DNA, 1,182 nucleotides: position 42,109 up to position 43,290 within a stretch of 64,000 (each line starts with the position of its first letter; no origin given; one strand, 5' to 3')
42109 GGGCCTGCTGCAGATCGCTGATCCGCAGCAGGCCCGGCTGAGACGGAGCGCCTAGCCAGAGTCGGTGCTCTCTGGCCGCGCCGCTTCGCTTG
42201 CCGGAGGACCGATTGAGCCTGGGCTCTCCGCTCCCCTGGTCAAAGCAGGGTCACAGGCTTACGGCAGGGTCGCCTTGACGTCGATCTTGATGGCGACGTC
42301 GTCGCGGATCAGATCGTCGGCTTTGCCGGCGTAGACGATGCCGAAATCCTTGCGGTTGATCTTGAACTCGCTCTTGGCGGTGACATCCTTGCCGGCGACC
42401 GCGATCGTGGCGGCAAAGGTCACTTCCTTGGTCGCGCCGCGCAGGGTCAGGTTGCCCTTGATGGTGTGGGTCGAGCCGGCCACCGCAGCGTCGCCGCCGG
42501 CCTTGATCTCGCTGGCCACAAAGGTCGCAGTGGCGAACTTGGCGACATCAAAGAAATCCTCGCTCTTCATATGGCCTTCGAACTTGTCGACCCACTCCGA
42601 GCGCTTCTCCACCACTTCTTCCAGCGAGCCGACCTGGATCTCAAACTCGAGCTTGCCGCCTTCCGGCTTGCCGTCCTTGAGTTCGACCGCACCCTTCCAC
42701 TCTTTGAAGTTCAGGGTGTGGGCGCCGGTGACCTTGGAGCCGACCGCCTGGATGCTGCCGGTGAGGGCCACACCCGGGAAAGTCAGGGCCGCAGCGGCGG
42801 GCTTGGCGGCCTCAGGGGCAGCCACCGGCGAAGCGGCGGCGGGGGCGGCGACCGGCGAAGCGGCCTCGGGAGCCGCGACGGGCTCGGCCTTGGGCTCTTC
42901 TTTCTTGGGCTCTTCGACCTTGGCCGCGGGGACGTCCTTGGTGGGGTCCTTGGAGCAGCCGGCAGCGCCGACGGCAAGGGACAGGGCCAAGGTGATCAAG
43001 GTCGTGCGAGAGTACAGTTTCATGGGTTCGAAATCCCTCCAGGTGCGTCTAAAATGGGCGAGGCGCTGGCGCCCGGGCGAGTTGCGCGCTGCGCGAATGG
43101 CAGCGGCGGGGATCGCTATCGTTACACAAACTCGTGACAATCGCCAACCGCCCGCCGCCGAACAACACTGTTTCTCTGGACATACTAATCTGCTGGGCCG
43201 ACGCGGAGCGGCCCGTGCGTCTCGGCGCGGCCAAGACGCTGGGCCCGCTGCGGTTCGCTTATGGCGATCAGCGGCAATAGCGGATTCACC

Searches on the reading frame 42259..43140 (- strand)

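Call 59: search_protein_families(library=pfam, proteins=[window:42259-43140:-], max_evalue=0.001)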
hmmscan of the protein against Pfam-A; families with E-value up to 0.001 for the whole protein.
window:42259-43140:- (293 aa): 1 family
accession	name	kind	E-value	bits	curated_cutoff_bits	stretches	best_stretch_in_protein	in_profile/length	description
PF04264.18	YceI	-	1.4e-31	110.3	23.7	1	135-290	20-150/150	YceI-like domain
